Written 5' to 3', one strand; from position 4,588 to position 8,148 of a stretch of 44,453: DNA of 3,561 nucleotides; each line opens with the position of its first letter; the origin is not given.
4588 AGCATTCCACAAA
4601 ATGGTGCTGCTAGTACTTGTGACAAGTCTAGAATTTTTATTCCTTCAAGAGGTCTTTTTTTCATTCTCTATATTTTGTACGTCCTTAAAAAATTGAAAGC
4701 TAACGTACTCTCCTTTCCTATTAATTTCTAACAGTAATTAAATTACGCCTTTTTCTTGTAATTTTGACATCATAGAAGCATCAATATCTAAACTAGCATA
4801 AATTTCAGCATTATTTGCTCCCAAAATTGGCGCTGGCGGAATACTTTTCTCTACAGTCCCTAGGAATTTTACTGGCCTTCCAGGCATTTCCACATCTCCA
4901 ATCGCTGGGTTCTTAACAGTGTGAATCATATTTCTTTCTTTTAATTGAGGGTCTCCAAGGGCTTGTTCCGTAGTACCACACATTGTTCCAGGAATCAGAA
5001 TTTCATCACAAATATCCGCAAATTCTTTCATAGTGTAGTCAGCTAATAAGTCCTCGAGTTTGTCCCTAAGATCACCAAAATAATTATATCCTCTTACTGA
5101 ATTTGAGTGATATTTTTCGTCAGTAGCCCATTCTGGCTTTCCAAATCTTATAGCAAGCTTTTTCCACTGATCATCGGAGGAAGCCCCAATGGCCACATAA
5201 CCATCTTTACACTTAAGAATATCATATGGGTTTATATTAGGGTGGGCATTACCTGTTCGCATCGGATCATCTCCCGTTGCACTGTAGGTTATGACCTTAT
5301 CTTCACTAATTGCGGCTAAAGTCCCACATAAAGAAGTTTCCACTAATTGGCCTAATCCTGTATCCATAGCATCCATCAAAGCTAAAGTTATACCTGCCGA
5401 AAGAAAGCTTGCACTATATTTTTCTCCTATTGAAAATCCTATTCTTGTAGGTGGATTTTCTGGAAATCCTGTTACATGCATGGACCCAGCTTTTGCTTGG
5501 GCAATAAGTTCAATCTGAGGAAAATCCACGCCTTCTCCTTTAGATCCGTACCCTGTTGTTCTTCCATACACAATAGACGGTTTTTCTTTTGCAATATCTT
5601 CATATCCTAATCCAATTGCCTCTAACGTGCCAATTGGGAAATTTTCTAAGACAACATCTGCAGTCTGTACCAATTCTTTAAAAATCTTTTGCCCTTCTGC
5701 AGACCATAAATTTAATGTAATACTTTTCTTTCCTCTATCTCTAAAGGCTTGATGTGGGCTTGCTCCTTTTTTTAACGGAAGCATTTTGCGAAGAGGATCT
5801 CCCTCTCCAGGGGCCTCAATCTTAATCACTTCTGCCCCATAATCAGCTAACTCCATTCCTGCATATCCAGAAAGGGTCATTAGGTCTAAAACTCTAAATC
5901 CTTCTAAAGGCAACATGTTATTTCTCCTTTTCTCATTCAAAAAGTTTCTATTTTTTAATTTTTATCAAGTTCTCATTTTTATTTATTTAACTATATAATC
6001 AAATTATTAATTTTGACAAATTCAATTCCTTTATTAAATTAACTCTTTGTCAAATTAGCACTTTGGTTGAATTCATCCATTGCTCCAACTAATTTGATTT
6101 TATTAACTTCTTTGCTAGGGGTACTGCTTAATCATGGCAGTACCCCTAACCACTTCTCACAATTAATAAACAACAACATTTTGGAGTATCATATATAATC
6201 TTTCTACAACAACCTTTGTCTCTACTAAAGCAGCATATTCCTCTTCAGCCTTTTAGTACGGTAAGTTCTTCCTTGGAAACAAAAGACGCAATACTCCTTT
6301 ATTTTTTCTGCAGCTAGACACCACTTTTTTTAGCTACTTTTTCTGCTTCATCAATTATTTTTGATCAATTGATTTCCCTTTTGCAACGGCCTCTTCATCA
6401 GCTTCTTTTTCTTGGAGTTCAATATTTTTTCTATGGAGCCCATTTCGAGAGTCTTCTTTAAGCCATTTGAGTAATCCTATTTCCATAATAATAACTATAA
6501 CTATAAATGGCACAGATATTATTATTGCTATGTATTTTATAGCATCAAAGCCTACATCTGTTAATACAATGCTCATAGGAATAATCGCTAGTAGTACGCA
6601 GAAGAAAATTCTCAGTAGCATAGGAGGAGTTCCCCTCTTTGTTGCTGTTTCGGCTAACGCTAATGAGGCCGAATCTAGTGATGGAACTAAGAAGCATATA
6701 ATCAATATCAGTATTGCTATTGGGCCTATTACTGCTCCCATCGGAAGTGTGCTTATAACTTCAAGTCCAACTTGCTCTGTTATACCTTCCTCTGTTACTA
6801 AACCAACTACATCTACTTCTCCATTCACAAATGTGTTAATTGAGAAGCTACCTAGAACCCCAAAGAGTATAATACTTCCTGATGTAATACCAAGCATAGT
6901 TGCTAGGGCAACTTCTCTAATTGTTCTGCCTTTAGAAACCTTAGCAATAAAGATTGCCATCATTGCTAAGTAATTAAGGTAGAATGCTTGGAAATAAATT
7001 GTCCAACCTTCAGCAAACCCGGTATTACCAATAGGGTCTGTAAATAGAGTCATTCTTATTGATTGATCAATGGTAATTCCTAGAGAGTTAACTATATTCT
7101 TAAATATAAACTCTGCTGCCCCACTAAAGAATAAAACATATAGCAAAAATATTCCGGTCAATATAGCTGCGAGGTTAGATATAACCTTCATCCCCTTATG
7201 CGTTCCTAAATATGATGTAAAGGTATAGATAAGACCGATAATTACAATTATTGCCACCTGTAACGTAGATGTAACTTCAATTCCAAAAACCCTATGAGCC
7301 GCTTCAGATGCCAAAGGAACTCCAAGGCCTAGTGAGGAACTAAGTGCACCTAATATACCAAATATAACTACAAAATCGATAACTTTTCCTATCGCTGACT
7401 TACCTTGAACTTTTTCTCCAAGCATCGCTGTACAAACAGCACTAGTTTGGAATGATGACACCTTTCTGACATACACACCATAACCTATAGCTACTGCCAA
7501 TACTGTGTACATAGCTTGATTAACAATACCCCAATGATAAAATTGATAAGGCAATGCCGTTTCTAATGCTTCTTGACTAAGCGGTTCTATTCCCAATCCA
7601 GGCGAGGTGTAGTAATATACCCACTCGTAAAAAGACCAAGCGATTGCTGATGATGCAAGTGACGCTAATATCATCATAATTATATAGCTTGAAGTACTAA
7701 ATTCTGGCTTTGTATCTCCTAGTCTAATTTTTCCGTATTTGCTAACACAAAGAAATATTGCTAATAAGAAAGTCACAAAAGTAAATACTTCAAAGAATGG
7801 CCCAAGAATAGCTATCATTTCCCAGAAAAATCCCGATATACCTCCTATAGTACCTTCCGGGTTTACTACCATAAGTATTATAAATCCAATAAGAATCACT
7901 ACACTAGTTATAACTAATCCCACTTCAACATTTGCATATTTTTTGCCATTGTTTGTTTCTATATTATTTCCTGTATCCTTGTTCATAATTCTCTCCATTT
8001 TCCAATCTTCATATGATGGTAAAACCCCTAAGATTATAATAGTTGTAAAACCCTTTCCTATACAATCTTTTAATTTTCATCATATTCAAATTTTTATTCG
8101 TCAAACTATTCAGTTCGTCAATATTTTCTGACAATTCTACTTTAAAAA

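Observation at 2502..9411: Six-gene quaternary-amine acyl-CoA cluster resembling the gamma-butyrobetaine-to-TMA (bbu) pathway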

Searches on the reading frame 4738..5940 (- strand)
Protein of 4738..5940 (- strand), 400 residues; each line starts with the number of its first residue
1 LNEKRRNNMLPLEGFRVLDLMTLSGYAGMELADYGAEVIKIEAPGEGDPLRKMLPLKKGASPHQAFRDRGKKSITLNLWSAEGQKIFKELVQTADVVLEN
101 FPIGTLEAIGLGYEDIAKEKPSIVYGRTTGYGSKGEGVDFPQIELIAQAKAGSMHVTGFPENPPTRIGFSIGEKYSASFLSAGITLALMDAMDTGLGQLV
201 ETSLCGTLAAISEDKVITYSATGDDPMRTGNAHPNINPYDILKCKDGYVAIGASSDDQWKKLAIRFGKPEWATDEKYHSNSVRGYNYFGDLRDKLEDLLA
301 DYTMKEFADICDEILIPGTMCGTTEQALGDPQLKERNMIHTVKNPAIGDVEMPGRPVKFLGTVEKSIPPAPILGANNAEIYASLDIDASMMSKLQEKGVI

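Call 4: search_protein_families(library=pfam, proteins=[window:4738-5940:-])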
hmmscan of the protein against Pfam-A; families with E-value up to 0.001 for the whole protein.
window:4738-5940:- (400 aa): 1 family
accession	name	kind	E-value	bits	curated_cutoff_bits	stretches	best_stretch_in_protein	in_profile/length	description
PF02515.22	CoA_transf_3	-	1e-97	328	23.3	1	12-377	1-366/366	CoA-transferase family III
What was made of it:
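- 4738..5916 (-): bbuB orthologue: family III CoA-transferase subunit with Glu (E165) at the catalytic-Asp position (392 aa from the ATG at 5916; the mechanical ORF reaches the TTG at 5940). Pfam CoA_transf_3 (call 4).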

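Call 5: search_protein_families(library=ncbifam, proteins=[window:4738-5940:-])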
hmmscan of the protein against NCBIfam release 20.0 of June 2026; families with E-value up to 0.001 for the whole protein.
window:4738-5940:- (400 aa): 7 families
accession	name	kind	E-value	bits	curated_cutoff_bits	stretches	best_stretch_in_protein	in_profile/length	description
NF041294.1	Scnl_mescCoAtase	equivalog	4.1e-71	240.1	700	1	11-380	3-379/381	succinyl-CoA:mesaconate CoA-transferase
NF052585.1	SucGlutTfsCaiB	equivalog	3.3e-67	226.8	750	1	7-385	3-389/394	succinate--glutarate CoA-transferase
NF008511.0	PRK11430.1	equivalog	3e-58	197.8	522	1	10-373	8-368/381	CoA:oxalate CoA-transferase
NF003809.0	PRK05398.1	subfamily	2.4e-53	181.2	442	1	10-400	3-416/416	formyl-CoA transferase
TIGR03253.1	oxalate_frc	equivalog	3.4e-53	180.8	504.2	1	11-400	3-416/416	formyl-CoA transferase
NF002914.1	PRK03525.1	equivalog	5.2e-27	94.8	413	1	25-400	25-397/400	L-carnitine CoA-transferase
TIGR04253.1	mesacon_CoA_iso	equivalog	3e-11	43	725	1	14-386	5-386/403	2-methylfumaryl-CoA isomerase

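Call 20: search_solved_structures(query=window:4738-5940:-, show_alignments=3, max_evalue=1e-20)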
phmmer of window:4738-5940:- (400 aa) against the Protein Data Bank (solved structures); distinct sequences matched with E-value up to 1e-20: 23.
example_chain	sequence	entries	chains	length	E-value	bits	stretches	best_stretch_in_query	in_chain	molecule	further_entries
10uh_A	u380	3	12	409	2.4e-57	197.9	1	6-400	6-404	Formyl-coenzyme a transferase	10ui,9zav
9br7_A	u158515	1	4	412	3.6e-55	190.7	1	6-383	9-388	Succinate--hydroxymethylglutarate CoA-transferase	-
9br6_A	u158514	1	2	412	4.8e-55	190.3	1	6-383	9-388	Succinate--hydroxymethylglutarate CoA-transferase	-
4ed9_A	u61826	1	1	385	1.1e-51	179.3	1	10-384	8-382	CAIB/BAIF family protein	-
4hl6_A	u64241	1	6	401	8.4e-51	176.4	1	9-370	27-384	Uncharacterized protein YfdE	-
5yit_A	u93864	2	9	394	3.2e-44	154.7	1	7-379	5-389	CoA transferase III | Uncharacterized protein Rv3272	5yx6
5yiy_A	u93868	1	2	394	8.2e-44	153.4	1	7-379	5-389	CoA transferase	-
1pt5_A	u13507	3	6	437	3.8e-37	131.4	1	10-386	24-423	Hypothetical protein yfdW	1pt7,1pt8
1pqy_A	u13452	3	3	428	4.7e-37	131.1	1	10-386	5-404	Hypothetical protein yfdW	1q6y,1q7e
3ubm_A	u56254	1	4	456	1.4e-35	126.3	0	7-174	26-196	Formyl-CoA:oxalate CoA-transferase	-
1vgr_A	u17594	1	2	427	7.2e-33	117.3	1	11-204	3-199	Formyl-coenzyme A transferase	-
2vjq_A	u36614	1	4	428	1.2e-32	116.6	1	11-204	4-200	FORMYL-COENZYME A TRANSFERASE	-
2vjp_A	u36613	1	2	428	1.2e-32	116.6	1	11-204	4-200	FORMYL-COENZYME A TRANSFERASE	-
2vjo_A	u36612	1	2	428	1.3e-32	116.5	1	11-204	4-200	FORMYL-COENZYME A TRANSFERASE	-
1p5h_A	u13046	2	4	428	1.6e-32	116.1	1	11-204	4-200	Formyl-coenzyme A transferase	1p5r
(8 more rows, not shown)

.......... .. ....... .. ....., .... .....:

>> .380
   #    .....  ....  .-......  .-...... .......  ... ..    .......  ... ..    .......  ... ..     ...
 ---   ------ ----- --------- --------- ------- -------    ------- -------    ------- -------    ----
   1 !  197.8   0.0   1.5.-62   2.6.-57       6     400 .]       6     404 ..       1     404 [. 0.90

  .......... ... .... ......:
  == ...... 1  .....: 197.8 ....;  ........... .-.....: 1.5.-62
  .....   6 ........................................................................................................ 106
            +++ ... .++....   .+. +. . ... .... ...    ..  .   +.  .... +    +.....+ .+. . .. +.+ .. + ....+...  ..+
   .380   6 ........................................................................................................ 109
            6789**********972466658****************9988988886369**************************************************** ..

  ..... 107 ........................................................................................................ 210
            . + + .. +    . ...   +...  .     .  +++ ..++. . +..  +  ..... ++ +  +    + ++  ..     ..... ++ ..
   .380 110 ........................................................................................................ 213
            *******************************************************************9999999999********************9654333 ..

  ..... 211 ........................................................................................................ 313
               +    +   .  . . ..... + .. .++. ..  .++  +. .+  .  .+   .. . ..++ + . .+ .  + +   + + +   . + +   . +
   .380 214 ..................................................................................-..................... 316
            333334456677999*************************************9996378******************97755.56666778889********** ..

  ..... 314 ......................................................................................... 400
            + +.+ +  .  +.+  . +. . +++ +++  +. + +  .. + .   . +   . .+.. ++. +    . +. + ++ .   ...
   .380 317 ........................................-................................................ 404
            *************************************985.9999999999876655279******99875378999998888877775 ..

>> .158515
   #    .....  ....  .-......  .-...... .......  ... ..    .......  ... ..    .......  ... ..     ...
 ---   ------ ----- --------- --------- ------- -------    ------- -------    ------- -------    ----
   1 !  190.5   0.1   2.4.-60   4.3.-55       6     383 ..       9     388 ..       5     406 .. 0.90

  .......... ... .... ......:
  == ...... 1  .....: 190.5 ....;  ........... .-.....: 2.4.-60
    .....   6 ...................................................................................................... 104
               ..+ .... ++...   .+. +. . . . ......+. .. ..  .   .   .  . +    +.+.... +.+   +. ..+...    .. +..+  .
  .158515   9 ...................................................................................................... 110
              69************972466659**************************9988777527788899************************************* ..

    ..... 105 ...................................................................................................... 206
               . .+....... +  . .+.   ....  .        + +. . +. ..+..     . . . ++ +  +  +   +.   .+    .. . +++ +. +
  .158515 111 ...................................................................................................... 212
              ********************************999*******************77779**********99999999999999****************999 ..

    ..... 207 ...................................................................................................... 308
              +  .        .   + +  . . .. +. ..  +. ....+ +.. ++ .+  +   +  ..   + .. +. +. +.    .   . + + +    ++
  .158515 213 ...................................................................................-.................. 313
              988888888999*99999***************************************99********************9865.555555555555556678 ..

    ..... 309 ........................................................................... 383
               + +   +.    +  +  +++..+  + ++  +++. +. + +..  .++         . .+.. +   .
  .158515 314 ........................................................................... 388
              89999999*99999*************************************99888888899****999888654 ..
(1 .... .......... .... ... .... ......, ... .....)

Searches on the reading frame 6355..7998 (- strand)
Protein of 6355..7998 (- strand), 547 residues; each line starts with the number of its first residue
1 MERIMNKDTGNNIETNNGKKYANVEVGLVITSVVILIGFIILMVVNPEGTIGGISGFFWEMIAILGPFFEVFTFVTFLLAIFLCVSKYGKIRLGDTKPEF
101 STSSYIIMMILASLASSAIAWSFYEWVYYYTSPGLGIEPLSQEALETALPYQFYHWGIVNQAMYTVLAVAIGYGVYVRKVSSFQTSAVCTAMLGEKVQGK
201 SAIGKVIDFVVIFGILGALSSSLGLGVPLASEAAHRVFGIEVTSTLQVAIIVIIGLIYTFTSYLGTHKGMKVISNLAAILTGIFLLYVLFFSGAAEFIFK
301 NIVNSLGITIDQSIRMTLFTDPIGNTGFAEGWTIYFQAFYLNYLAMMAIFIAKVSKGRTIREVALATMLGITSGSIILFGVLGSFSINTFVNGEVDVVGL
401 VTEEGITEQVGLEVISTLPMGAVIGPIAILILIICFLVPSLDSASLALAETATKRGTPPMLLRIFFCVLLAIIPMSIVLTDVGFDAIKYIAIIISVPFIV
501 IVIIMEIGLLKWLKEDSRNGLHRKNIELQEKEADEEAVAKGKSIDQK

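Call 4: search_protein_families(library=pfam, proteins=[window:6355-7998:-])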
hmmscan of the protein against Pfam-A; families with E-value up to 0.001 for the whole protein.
window:6355-7998:- (547 aa): 1 family
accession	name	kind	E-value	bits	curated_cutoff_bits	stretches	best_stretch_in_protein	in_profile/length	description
PF02028.23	BCCT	-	1.6e-104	350.5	27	1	29-516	2-485/485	BCCT, betaine/carnitine/choline family transporter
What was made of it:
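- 6355..7998 (-): bbuE orthologue: BCCT-family transporter, predicted gamma-butyrobetaine importer (547 aa). Pfam BCCT, E 1.6e-104 (call 4).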

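Call 5: search_protein_families(library=ncbifam, proteins=[window:6355-7998:-])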
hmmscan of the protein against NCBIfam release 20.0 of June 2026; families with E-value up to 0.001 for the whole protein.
window:6355-7998:- (547 aa): 5 families
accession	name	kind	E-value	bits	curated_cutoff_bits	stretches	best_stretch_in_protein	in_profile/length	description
NF007412.0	PRK09950.1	equivalog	5.1e-116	388.3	647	1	24-540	8-522/536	BCCT family transporter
TIGR00842.1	bcct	subfamily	6.2e-100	335.1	407.55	1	68-516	3-452/452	BCCT family transporter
NF002887.1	PRK03356.1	equivalog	2.6e-96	323.3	541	1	18-511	3-494/497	L-carnitine/gamma-butyrobetaine antiporter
NF047988.1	betaine_BCCT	equivalog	2.6e-79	267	650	1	29-514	3-482/483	glycine betaine uptake BCCT transporter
NF007399.1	PRK09928.1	subfamily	1.2e-50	172.2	695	1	25-525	12-511/675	choline BCCT transporter BetT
